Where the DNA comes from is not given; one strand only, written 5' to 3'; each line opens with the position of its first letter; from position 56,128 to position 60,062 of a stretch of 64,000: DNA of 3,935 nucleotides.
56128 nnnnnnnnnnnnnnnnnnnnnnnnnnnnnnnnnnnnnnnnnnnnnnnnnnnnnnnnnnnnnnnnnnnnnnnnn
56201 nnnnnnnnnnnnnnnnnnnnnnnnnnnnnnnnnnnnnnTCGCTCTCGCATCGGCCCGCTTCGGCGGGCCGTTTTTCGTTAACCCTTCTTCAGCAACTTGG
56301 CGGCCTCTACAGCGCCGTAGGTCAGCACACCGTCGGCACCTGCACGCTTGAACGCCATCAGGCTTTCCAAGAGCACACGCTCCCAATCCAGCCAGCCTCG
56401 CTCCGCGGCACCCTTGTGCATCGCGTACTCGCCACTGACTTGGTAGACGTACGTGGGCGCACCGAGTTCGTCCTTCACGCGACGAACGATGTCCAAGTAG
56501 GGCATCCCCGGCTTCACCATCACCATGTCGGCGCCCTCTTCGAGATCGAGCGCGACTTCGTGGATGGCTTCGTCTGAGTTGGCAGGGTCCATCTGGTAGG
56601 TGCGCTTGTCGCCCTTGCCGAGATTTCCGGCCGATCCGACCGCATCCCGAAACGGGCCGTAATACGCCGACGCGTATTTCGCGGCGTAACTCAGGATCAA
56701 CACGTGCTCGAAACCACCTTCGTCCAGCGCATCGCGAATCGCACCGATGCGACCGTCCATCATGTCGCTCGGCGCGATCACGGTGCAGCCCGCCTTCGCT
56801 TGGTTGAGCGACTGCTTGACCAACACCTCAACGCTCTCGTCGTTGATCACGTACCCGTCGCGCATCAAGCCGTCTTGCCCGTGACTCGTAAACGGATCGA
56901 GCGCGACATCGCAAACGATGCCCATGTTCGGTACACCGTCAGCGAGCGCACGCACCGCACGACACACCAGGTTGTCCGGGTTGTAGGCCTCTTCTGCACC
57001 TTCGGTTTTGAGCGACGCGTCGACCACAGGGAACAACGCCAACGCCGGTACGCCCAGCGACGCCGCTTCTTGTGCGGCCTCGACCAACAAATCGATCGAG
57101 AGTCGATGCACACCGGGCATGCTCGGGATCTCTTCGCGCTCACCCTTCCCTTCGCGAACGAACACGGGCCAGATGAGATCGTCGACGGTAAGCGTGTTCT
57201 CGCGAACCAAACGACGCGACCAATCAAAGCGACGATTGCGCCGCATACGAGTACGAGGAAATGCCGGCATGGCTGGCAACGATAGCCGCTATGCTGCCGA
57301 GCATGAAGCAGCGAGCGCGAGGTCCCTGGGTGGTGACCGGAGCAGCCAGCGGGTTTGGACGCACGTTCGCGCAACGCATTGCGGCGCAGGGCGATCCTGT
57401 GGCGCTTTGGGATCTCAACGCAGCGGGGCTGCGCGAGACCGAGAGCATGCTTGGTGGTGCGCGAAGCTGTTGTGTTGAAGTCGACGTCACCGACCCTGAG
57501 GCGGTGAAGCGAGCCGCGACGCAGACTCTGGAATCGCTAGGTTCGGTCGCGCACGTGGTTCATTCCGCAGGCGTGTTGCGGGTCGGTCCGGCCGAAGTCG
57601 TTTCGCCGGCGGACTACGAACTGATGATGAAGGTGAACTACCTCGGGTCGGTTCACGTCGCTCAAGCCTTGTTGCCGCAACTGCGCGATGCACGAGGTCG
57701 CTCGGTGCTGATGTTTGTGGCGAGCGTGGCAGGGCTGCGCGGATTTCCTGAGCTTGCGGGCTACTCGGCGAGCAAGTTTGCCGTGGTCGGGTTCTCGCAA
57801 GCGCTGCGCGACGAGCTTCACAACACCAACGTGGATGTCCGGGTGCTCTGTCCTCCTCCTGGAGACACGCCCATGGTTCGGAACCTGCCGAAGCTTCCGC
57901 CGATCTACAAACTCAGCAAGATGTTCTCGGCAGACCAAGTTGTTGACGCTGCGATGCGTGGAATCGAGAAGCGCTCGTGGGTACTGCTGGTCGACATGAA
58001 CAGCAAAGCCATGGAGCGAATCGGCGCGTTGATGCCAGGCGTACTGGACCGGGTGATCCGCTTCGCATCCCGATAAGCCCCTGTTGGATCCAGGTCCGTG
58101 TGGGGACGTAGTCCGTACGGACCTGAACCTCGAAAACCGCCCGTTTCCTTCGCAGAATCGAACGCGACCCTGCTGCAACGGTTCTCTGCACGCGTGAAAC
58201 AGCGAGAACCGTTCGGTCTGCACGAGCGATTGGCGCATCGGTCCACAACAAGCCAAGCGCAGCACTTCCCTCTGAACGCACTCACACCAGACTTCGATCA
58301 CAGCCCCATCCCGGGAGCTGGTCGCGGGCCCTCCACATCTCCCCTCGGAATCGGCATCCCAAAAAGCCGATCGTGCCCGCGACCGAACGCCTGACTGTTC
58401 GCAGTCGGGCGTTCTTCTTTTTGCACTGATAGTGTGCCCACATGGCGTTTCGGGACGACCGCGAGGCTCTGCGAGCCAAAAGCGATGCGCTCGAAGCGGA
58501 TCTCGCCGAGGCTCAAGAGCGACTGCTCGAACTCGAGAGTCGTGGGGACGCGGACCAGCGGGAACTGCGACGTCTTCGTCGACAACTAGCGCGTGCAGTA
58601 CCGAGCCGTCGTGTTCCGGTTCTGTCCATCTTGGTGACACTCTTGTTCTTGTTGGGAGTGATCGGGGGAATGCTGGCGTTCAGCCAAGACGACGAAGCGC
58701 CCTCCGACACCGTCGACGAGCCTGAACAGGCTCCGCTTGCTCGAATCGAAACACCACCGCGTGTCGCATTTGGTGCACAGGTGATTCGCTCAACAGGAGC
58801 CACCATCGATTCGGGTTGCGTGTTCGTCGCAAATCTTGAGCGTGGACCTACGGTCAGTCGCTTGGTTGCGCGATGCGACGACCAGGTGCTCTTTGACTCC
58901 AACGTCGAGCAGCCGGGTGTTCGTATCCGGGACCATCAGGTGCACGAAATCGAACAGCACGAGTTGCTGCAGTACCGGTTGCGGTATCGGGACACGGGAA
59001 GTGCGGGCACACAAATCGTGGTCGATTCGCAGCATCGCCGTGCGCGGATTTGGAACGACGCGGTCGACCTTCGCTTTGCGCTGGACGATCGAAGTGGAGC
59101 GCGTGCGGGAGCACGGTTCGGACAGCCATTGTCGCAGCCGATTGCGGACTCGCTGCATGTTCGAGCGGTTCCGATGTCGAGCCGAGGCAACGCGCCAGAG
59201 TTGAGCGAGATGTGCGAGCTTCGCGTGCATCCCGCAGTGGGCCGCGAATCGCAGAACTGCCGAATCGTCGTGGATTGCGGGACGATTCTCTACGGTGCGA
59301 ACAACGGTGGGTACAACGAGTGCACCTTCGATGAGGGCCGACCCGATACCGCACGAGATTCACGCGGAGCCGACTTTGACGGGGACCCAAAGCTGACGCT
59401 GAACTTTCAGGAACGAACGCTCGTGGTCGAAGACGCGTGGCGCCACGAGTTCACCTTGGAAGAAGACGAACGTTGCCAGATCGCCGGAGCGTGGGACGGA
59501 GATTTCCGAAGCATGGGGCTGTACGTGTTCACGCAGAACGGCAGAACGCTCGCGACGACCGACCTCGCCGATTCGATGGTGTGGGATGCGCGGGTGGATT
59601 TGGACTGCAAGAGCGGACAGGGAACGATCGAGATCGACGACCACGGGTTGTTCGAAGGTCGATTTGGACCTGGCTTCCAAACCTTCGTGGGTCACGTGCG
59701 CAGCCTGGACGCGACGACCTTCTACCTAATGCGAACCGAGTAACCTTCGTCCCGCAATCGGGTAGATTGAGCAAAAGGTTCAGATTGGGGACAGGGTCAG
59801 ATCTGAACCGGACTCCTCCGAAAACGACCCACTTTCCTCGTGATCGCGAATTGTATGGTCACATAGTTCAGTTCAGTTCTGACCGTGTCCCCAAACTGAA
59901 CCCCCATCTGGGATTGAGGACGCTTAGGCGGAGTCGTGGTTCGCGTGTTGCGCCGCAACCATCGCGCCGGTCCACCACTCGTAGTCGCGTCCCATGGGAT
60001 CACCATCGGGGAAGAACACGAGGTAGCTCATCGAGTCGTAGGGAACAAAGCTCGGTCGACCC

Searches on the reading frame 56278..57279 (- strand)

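Call 20: search_protein_families(library=pfam, proteins=[window:56278-57279:-], max_evalue=0.01)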
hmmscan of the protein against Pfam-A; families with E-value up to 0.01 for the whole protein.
window:56278-57279:- (333 aa): 1 family
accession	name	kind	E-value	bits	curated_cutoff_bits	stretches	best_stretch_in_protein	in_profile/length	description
PF00490.27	ALAD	-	6.3e-136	453.1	24.6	1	10-328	2-316/317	Delta-aminolevulinic acid dehydratase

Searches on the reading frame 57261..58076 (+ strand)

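Call 20: search_protein_families(library=pfam, proteins=[window:57261-58076:+], max_evalue=0.01)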
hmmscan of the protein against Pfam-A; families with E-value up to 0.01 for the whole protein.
window:57261-58076:+ (271 aa): 4 families
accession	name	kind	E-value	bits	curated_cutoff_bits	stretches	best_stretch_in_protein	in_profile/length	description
PF00106.31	adh_short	-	3.6e-43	147.8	26.6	1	24-209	4-190/195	short chain dehydrogenase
PF13561.12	adh_short_C2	-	2.2e-31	109.7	27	1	27-218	1-193/236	Enoyl-(Acyl carrier protein) reductase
PF08659.16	KR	-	1.6e-14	54.7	22.6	1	23-184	3-165/180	KR domain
PF01370.27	Epimerase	-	5.8e-05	23.1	20.9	1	24-155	2-115/240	NAD dependent epimerase/dehydratase family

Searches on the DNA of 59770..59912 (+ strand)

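Call 40: search_dna_similar(query=window:59770-59912:+, collection=plasmids, mode=distant, max_evalue=1)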
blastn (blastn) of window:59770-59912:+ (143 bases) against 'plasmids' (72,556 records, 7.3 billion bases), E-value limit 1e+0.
No match.
